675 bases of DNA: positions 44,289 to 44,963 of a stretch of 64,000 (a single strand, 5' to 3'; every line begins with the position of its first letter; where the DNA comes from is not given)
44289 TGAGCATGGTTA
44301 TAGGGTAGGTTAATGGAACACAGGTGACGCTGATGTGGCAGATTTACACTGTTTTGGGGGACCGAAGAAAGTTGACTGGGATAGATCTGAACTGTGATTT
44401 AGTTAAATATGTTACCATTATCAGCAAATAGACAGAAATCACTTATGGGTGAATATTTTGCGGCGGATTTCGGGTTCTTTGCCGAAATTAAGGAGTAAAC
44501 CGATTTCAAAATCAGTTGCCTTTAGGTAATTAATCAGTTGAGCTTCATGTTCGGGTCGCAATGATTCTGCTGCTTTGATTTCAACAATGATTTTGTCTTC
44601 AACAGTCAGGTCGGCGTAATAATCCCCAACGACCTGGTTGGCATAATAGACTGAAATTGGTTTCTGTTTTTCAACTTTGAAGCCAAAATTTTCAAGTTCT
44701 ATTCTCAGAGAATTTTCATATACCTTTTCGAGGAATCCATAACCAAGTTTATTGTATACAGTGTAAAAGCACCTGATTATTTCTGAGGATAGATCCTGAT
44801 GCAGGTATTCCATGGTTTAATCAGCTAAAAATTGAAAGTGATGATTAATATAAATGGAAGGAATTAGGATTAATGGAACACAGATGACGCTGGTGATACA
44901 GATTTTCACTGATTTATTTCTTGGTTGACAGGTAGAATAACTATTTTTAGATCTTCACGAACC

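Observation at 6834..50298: A structural superfamily of intergenic hairpins whose stems co-vary: (A)ACCRC-[CNNAG units]...[CTNNG units]-GYGGT(T)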

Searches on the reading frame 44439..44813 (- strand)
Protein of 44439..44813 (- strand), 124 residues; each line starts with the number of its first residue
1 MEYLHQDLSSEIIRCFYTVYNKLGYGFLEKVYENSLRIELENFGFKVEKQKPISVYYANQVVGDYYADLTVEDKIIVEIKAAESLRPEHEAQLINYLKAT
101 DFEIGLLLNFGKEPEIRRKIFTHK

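Call 66: search_protein_families(library=ncbifam, proteins=[window:44439-44813:-], max_evalue=0.01)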
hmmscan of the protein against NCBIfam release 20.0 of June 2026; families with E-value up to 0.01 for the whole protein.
window:44439-44813:- (124 aa): 1 family
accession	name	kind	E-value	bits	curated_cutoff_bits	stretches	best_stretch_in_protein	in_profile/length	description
TIGR04256.1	GxxExxY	subfamily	2.9e-41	140.5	35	1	8-118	2-114/116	GxxExxY protein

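Call 74: find_related_loci(query=A1, collection=genome_contigs, flank=1500)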
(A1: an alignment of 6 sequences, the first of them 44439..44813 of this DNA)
Query A1 (124 aa) in genome_contigs; peptide patterns used: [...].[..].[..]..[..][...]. (x = any residue, [..] = any of these).
600 stretches matched a pattern (row limit reached: there are more); 560 encode a relative of the query (tblastn E <= 1e-3); the best 80 are kept; 80 distinct loci.
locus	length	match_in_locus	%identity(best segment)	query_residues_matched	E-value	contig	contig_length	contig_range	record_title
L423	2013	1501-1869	72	2-124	1e-57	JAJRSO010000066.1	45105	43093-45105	MAG: Calditrichota bacterium isolate Dive96_bin1.111 k141_4327327, whole genome shotgun sequence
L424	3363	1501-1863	63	3-123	5e-53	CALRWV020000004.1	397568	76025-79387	MAG: Prosthecochloris vibrioformis isolate JJ-LAS36-244-4-mx-bin630 genome assembly, contig: JJ-LAS36-244-C5, whole geno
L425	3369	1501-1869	63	2-124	6e-51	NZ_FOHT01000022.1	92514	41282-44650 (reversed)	Draconibacterium orientale strain DSM 25947, whole genome shotgun sequence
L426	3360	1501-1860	66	4-123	4e-50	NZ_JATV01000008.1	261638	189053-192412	Flavobacterium succinicans LMG 10402 contig_08, whole genome shotgun sequence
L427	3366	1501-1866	67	3-124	4e-50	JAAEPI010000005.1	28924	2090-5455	MAG: Cytophagales bacterium isolate Cli_7 CliG_CONTIG8915, whole genome shotgun sequence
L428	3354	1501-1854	62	6-123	3e-49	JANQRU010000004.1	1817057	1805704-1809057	MAG: Pyrinomonadaceae bacterium isolate IP29b_bin.76 k99_1590713, whole genome shotgun sequence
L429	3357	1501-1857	61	5-123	3e-48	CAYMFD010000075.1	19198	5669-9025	MAG TPA_asm: uncultured Saprospiraceae bacterium isolate SRP268394_co1_212 genome assembly, contig: NODE_4838_length_191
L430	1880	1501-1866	59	2-123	9e-48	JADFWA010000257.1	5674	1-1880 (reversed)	MAG: Proteobacteria bacterium isolate C2.bin.20 k83_2340380, whole genome shotgun sequence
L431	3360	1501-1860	59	4-123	1e-47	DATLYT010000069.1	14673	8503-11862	MAG TPA_asm: Bacteroidota bacterium isolate SMAG_U13279 k141_361674, whole genome shotgun sequence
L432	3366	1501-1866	61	2-123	5e-47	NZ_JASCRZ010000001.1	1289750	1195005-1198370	Flavobacterium algoritolerans strain LB1P51 L01_1, whole genome shotgun sequence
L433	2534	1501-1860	63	4-123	5e-47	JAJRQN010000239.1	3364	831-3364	MAG: Bacteroidetes bacterium isolate Dive100_bin10.60 k141_906084, whole genome shotgun sequence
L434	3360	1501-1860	60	3-122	7e-47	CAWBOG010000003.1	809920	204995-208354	MAG: uncultured Ignavibacteriaceae bacterium isolate MFD04716.bin.3.17 genome assembly, contig: contig_19824, whole geno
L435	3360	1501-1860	63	4-123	3e-46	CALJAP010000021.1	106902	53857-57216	MAG: uncultured bacterium isolate S1_Bin_METABAT__209_1 genome assembly, contig: c_000000165975, whole genome shotgun se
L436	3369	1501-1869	61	1-123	7e-46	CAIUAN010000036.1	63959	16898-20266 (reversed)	MAG: uncultured Bacteroidia bacterium isolate YR2_bin-1173 genome assembly, contig: bin-1173:36/69, whole genome shotgun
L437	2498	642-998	58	3-121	2e-45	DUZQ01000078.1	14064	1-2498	MAG TPA_asm: Planctomycetota bacterium isolate MAG_18080_pl_157 Ga0180433_10007375, whole genome shotgun sequence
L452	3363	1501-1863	55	2-122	4e-41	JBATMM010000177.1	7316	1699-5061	MAG: Saprospiraceae bacterium isolate MFD10527_ilm_asm_bin13 k127_167669, whole genome shotgun sequence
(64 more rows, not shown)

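Call 86: search_protein_families(library=pfam, proteins=[window:44439-44813:-], max_evalue=0.01)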
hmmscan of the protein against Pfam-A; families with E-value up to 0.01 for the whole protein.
window:44439-44813:- (124 aa): 1 family
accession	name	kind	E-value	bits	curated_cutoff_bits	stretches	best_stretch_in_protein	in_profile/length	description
PF13366.12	PDDEXK_3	-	1.6e-42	145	22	1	7-118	2-116/117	PD-(D/E)XK nuclease superfamily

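Call 94: find_related_loci(query=A2, collection=viral_contigs, flank=500)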
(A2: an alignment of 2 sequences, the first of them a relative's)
Query A2 (120 aa) in viral_contigs; peptide patterns used: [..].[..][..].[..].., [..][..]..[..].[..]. (x = any residue, [..] = any of these).
63 stretches matched a pattern, but none encodes a relative of the query by tblastn (E <= 1e-3).

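Call 95: find_homologous_proteins(query=L452:2984-3343:+, max_evalue=1e-10)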
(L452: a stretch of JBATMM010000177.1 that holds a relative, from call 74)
Query L452:2984-3343:+ (120 aa): 880 proteins with E <= 1e-10 among 892 candidates; the best 120 are listed.
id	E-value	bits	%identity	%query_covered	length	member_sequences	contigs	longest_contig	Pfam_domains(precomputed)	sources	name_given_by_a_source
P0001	1.3e-71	256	100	100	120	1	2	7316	PF05635.18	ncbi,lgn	ncbi:MAG: four helix bundle protein [Saprospiraceae bacterium]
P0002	6.2e-60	218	90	97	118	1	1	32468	PF05635.18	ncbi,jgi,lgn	jgi:four helix bundle protein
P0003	2.2e-38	149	63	94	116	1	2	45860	PF22296.3,PF05635.18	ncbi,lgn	-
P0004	5.9e-37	144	61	96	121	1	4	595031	PF05635.18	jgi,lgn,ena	-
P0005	6.1e-37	144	61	96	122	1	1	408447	PF05635.18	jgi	-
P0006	8.6e-37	144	59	95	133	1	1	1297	PF22296.3,PF05635.18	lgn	-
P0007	8.6e-37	144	56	97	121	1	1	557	PF05635.18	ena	-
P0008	2.1e-36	142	61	93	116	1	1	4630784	PF05635.18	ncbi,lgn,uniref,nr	ncbi:four helix bundle protein [Reichenbachiella sp. 5M10]|uniref:four helix bundle protein n=1 Tax=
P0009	6.6e-36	141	58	94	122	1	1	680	PF22296.3,PF05635.18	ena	-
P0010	9.8e-36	140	60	95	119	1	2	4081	PF05635.18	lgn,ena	-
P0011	1.0e-35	140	57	95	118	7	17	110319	PF22296.3,PF05635.18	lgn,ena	-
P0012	1.7e-35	139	59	97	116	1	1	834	PF22296.3,PF05635.18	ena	-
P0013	2.4e-35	139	56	98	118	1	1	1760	PF22296.3,PF05635.18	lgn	-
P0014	4.0e-35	138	61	94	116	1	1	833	PF22296.3,PF05635.18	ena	-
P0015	4.3e-35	138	58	95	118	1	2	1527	PF05635.18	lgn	-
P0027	2.0e-33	133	63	93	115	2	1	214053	PF05635.18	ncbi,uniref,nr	ncbi:four helix bundle protein [Salegentibacter sediminis]|uniref:four helix bundle protein n=1 Tax=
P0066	1.4e-31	127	53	94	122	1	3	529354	PF22296.3,PF05635.18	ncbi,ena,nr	ncbi:MAG: four helix bundle protein [Chitinophagales bacterium]|nr:four helix bundle protein [Bacter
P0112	1.4e-30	124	54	95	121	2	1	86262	PF22296.3,PF05635.18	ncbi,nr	ncbi:four helix bundle protein [archaeon]|nr:four helix bundle protein [archaeon]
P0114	1.5e-30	123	55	95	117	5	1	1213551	PF05635.18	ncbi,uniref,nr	ncbi:four helix bundle protein [Rhodohalobacter sp.]|uniref:four helix bundle protein n=1 Tax=Rhodoh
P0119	2.2e-30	123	59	93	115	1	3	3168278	PF05635.18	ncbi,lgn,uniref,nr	ncbi:four helix bundle protein [Mesonia maritima]|uniref:Four helix bundle protein n=1 Tax=Mesonia m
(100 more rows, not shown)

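Call 96: find_encoding_contigs(protein=P0008, flank=400, max_places=1)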
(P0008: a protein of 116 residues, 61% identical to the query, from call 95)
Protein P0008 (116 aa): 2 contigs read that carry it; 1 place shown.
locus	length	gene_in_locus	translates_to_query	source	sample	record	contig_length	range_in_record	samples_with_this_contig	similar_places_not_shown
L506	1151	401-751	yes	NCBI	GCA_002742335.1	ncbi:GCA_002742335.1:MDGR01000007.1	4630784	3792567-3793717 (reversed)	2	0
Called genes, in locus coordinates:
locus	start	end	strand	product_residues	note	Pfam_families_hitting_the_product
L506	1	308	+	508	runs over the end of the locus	PF00364:Biotin_lipoyl, PF26018:BSH_RND_rel (faint), PF00364:Biotin_lipoyl, PF02817:E3_binding, PF00198:2-oxoacid_dh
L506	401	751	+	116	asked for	PF05635:23S_rRNA_IVP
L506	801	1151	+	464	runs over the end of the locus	PF00890:FAD_binding_2 (weak), PF01134:GIDA, PF07992:Pyr_redox_2, PF12831:FAD_oxidored, PF13450:NAD_binding_8 (weak), PF13738:Pyr_redox_3, PF00070:Pyr_redox, PF02852:Pyr_redox_dim, +1 more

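Call 97: find_encoding_contigs(protein=P0027, flank=400, max_places=1)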
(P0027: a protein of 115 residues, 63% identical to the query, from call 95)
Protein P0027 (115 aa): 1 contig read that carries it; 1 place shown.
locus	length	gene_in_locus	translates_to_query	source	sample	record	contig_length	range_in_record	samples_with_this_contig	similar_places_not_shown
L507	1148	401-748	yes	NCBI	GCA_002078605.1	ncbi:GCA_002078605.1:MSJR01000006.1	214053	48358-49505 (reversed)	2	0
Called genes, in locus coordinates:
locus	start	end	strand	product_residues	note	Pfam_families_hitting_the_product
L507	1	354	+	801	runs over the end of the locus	PF02737:3HCDH_N, PF00725:3HCDH, PF00378:ECH_1, PF16113:ECH_2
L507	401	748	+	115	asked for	PF05635:23S_rRNA_IVP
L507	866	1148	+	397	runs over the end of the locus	PF00108:Thiolase_N, PF02803:Thiolase_C, PF22691:Thiolase_C_1 (faint)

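Call 98: find_encoding_contigs(protein=P0119, flank=400, max_places=1)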
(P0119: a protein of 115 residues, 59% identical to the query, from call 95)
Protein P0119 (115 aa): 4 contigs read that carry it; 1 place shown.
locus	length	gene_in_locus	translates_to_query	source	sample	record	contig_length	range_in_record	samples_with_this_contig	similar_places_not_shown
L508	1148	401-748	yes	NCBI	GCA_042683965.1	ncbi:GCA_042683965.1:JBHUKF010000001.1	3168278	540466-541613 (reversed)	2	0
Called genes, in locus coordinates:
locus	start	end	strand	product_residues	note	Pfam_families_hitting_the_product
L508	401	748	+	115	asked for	PF05635:23S_rRNA_IVP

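Call 99: find_encoding_contigs(protein=P0114, flank=400, max_places=1)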
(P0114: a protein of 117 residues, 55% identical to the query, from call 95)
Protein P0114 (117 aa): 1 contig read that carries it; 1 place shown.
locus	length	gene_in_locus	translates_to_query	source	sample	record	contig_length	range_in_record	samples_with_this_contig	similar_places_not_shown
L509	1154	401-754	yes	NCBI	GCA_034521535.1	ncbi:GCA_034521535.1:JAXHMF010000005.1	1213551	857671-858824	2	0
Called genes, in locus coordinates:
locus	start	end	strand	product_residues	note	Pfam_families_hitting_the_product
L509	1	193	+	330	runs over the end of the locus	PF00378:ECH_1, PF16113:ECH_2 (faint)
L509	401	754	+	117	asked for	PF05635:23S_rRNA_IVP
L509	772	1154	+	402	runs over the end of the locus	PF00108:Thiolase_N, PF00109:ketoacyl-synt (weak), PF02803:Thiolase_C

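Call 100: find_encoding_contigs(protein=P0112, flank=400, max_places=1)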
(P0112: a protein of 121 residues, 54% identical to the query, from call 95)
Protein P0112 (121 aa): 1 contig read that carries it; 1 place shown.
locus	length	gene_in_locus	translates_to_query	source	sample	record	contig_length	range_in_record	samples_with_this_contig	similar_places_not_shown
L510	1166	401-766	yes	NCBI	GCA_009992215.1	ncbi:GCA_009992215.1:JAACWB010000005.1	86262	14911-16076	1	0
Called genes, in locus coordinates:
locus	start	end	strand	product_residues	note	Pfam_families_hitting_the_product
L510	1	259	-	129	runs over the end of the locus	PF02996:Prefoldin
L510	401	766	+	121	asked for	PF05635:23S_rRNA_IVP, PF22296:bAvd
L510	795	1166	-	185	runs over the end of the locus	PF01956:EMC3_TMCO1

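Call 101: find_encoding_contigs(protein=P0066, flank=400, max_places=1)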
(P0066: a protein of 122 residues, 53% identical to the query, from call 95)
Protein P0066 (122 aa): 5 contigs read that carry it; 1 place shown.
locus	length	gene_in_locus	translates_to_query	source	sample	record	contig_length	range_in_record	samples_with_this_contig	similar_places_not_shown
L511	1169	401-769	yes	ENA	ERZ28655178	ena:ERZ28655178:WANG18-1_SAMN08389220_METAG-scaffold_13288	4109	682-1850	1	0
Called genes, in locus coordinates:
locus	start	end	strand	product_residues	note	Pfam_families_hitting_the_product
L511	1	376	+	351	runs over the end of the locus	?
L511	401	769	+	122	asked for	PF05635:23S_rRNA_IVP, PF22296:bAvd (weak)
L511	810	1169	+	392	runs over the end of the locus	PF00108:Thiolase_N, PF00109:ketoacyl-synt (faint), PF02803:Thiolase_C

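Call 107: search_solved_structures(query=A1, max_evalue=0.01)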
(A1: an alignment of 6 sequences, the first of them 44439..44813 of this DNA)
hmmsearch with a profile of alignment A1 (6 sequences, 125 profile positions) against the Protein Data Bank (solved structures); distinct sequences matched with E-value up to 0.01: 0.

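Call 108: search_solved_structures(query=A2, max_evalue=0.01)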
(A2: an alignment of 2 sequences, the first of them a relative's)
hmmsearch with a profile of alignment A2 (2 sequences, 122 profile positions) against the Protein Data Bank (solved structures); distinct sequences matched with E-value up to 0.01: 2.
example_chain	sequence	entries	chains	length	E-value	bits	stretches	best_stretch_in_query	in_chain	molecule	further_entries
2gsc_A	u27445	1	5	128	2.6e-26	95.5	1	3-98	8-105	Putative uncharacterized protein XCC0516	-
2rld_A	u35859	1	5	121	2.4e-07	34.2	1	5-115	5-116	Uncharacterized protein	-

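Call 109: find_homologous_proteins(query=window:44439-44813:-, max_evalue=1e-8)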
Query window:44439-44813:- (124 aa): 7989 proteins with E <= 1e-8 among 8000 candidates; the best 120 are listed.
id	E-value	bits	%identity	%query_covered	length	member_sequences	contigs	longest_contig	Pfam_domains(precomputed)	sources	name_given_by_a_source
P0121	3.7e-75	268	100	100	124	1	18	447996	PF13366.13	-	-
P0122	4.6e-55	203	76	99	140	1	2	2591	PF13366.13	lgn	-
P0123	4.9e-55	203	75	98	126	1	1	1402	PF13366.13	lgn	-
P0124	6.0e-55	203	74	100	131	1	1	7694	PF13366.13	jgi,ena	jgi:GxxExxY protein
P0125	6.2e-55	203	74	98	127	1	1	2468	PF13366.13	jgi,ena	-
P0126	7.8e-55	202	75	99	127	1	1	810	PF13366.13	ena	-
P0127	2.2e-54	201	76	99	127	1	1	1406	PF13366.13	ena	-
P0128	2.7e-54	201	75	99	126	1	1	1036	PF13366.13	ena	-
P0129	6.9e-54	199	75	99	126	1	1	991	PF13366.13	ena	-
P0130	7.1e-54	199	74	98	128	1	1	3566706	PF13366.13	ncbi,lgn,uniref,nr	ncbi:GxxExxY protein [Ignavibacterium sp.]|uniref:GxxExxY protein n=1 Tax=Ignavibacterium sp. TaxID=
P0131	8.4e-54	199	74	98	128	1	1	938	PF13366.13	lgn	-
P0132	9.0e-54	199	73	99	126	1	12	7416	PF13366.13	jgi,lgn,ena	jgi:GxxExxY protein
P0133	9.6e-54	199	76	99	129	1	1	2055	PF13366.13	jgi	jgi:GxxExxY protein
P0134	1.4e-53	198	76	98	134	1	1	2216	PF13366.13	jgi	jgi:GxxExxY protein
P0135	1.5e-53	198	75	98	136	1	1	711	PF13366.13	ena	-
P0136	1.5e-53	198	75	98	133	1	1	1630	PF13366.13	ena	-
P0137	1.6e-53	198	73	98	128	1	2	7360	PF13366.13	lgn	-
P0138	1.7e-53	198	75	98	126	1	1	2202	PF13366.13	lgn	-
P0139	1.9e-53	198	79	98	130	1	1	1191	PF13366.13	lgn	-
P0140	2.0e-53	198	73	99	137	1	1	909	PF13366.13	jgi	jgi:GxxExxY protein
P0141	2.1e-53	198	75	99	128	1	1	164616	PF13366.13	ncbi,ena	-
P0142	2.3e-53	198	74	99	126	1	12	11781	PF13366.13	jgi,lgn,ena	-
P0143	3.4e-53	197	74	98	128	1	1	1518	PF13366.13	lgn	-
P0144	3.5e-53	197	76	98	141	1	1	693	PF13366.13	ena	-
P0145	3.9e-53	197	73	98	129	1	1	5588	PF13366.13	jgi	jgi:GxxExxY protein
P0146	4.9e-53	197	72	98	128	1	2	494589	PF13366.13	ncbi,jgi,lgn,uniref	ncbi:MAG: GxxExxY protein [Ignavibacterium sp.]|jgi:GxxExxY protein|uniref:GxxExxY protein n=1 Tax=I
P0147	5.4e-53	196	74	99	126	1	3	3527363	PF13366.13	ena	-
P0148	5.6e-53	196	72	98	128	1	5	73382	PF13366.13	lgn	-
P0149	6.4e-53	196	73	98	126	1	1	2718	PF13366.13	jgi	-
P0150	8.8e-53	196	72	98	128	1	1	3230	PF13366.13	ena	-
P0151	1.2e-52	195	73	98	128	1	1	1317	PF13366.13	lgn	-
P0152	1.2e-52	195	74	98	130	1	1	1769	PF13366.13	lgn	-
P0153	1.3e-52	195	74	98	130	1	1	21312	PF13366.13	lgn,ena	-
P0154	2.0e-52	195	75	98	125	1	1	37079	PF13366.13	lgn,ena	-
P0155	2.3e-52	194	74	98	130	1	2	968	PF13366.13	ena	-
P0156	2.5e-52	194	72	98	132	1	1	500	PF13366.13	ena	-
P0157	2.6e-52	194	72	99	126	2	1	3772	PF13366.13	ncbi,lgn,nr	ncbi:MAG: GxxExxY protein [Bacteroidales bacterium]|nr:GxxExxY protein [Bacteroidales bacterium]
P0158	2.9e-52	194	73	98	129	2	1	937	PF13366.13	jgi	jgi:GxxExxY protein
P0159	3.1e-52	194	75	98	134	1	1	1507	PF13366.13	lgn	-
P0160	3.5e-52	194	72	99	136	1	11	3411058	PF13366.13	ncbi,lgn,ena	ncbi:GxxExxY protein [Bacteroidales bacterium]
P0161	4.2e-52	193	74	98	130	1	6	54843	PF13366.13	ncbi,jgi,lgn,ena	-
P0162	4.3e-52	193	73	99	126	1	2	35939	PF13366.13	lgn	-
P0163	4.8e-52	193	73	99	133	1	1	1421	PF13366.13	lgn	-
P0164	5.2e-52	193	72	99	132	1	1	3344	PF13366.13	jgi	jgi:GxxExxY protein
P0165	5.3e-52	193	72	98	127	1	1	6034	PF13366.13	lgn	-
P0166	5.3e-52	193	72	98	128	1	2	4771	PF13366.13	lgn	-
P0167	5.3e-52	193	74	98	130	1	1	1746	PF13366.13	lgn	-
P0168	8.0e-52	193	72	98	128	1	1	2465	PF13366.13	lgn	-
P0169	8.4e-52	193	72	98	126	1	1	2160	PF13366.13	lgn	-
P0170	8.6e-52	192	73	98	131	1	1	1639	PF13366.13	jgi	jgi:GxxExxY protein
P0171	8.9e-52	192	72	99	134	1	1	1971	PF13366.13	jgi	jgi:GxxExxY protein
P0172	1.1e-51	192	72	99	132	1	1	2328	PF13366.13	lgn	-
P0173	1.2e-51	192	71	99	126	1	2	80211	PF13366.13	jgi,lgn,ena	-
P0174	1.3e-51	192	72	99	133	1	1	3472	PF13366.13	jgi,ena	-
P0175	1.4e-51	192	72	99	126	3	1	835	PF13366.13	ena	-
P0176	1.5e-51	192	73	99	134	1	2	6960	PF13366.13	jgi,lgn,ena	-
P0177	1.5e-51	192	71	99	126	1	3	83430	PF13366.13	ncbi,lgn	ncbi:MAG: GxxExxY protein [Bacteroidota bacterium]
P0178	2.4e-51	191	71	98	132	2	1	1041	PF13366.13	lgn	-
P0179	2.7e-51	191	70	99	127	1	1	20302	PF13366.13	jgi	jgi:GxxExxY protein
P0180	2.8e-51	191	71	98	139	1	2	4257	PF13366.13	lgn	-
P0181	2.9e-51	191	72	98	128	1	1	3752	PF13366.13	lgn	-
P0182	2.9e-51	191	72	98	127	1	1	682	PF13366.13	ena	-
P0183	3.0e-51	191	71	99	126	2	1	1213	PF13366.13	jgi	jgi:GxxExxY protein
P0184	3.7e-51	190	73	99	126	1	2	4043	PF13366.13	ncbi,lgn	-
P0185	3.9e-51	190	72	98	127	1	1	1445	PF13366.13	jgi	jgi:GxxExxY protein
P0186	4.2e-51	190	71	98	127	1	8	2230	PF13366.13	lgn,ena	-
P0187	4.2e-51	190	68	98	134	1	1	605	PF13366.13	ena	-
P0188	4.4e-51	190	71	98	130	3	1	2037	PF13366.13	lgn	-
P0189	4.4e-51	190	73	98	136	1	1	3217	PF13366.13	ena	-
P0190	4.5e-51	190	70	99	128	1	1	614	PF13366.13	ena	-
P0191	5.0e-51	190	71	98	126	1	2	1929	PF13366.13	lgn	-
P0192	5.9e-51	190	72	98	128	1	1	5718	PF13366.13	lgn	-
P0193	6.0e-51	190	72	99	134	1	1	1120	PF13366.13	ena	-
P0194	8.4e-51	189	72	99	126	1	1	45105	PF13366.13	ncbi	-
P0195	9.0e-51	189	71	99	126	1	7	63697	PF13366.13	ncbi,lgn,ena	-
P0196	9.4e-51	189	72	99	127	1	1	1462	PF13366.13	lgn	-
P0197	1.1e-50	189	72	99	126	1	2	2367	PF13366.13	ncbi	-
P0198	1.3e-50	189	73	98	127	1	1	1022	PF13366.13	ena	-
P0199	1.6e-50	188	72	99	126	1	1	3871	PF13366.13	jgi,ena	-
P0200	1.6e-50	188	71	98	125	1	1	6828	PF13366.13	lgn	-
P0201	1.7e-50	188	72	99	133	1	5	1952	PF13366.13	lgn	-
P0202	1.7e-50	188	71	99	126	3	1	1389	PF13366.13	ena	-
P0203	1.8e-50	188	73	98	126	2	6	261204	PF13366.13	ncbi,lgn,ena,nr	ncbi:MAG TPA: GxxExxY protein [Bacteroidales bacterium]|nr:GxxExxY protein [Bacteroidales bacterium]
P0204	1.8e-50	188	74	98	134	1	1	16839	PF13366.13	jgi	-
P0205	1.8e-50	188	69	99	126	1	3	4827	PF13366.13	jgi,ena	-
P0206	1.9e-50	188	70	98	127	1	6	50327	PF13366.13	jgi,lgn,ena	-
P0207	1.9e-50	188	72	98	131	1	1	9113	PF13366.13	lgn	-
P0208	2.0e-50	188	73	98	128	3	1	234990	PF13366.13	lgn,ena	-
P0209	2.1e-50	188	68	99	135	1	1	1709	PF13366.13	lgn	-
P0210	2.2e-50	188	71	98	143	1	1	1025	PF13366.13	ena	-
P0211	2.3e-50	188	72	99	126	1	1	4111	PF13366.13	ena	-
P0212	2.4e-50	188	71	99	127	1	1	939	PF13366.13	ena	-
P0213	2.6e-50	188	68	99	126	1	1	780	PF13366.13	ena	-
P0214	3.1e-50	187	67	99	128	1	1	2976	PF13366.13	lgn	-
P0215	3.6e-50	187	73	98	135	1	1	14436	PF13366.13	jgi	-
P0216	3.6e-50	187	71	99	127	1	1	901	PF13366.13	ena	-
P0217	3.7e-50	187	71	98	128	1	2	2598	PF13366.13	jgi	-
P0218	3.9e-50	187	72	99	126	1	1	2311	PF13366.13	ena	-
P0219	4.4e-50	187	71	98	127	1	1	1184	PF13366.13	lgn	-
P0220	4.4e-50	187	68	98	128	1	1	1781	PF13366.13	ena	-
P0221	4.6e-50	187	72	98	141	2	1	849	PF13366.13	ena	-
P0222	4.7e-50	187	71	98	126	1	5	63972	PF13366.13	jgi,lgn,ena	-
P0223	5.0e-50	187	65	100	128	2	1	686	PF13366.13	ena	-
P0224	5.1e-50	187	73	99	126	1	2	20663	PF13366.13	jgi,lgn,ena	-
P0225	5.4e-50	187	69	99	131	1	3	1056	PF13366.13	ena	-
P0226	5.5e-50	187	70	99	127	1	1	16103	PF13366.13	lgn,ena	-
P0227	5.7e-50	187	70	99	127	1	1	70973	PF13366.13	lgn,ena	-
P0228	5.7e-50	187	71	99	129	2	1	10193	PF13366.13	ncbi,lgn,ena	-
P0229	5.8e-50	187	71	98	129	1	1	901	PF13366.13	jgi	jgi:GxxExxY protein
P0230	6.7e-50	186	69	98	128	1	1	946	PF13366.13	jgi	jgi:GxxExxY protein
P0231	6.8e-50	186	72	99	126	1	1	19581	PF13366.13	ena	-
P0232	7.1e-50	186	70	98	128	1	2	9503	PF13366.13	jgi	jgi:GxxExxY protein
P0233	7.6e-50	186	70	99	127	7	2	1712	PF13366.13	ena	-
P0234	8.2e-50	186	70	98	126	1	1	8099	PF13366.13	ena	-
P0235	8.2e-50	186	70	99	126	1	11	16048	PF13366.13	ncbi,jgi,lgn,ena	-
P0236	8.4e-50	186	70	98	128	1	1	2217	PF13366.13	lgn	-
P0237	8.4e-50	186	69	98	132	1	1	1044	PF13366.13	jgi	jgi:GxxExxY protein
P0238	8.6e-50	186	69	99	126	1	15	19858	PF13366.13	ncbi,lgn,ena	-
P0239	8.7e-50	186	71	98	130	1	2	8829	PF13366.13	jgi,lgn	jgi:GxxExxY protein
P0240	8.8e-50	186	71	98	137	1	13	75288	PF13366.13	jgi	jgi:GxxExxY protein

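Call 116: predict_structure(alignment_id=A4)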
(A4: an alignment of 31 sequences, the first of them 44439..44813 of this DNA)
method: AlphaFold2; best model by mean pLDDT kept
length: 124 residues; sequences in the alignment: 31
mean_pLDDT: 91.1   pTM: 0.84
mean pLDDT of the five models: 91.1, 90.5, 89.3, 84.9, 67.0
residues with pLDDT >= 90: 89; 70-90: 31; 50-70: 4; < 50: 0
segments of 3 or more residues with pLDDT < 50: none
pLDDT, mean of each block of 10 residues (from residue 1): 82 98 94 97 93 81 86 95 95 90 94 94 76
secondary structure, 60 per line:
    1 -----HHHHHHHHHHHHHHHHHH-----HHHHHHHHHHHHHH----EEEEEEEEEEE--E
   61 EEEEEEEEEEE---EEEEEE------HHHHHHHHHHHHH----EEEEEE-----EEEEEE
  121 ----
elements in order: H6-23 H29-42 E47-57 E60-71 E75-80 H87-99 E104-109 E115-120
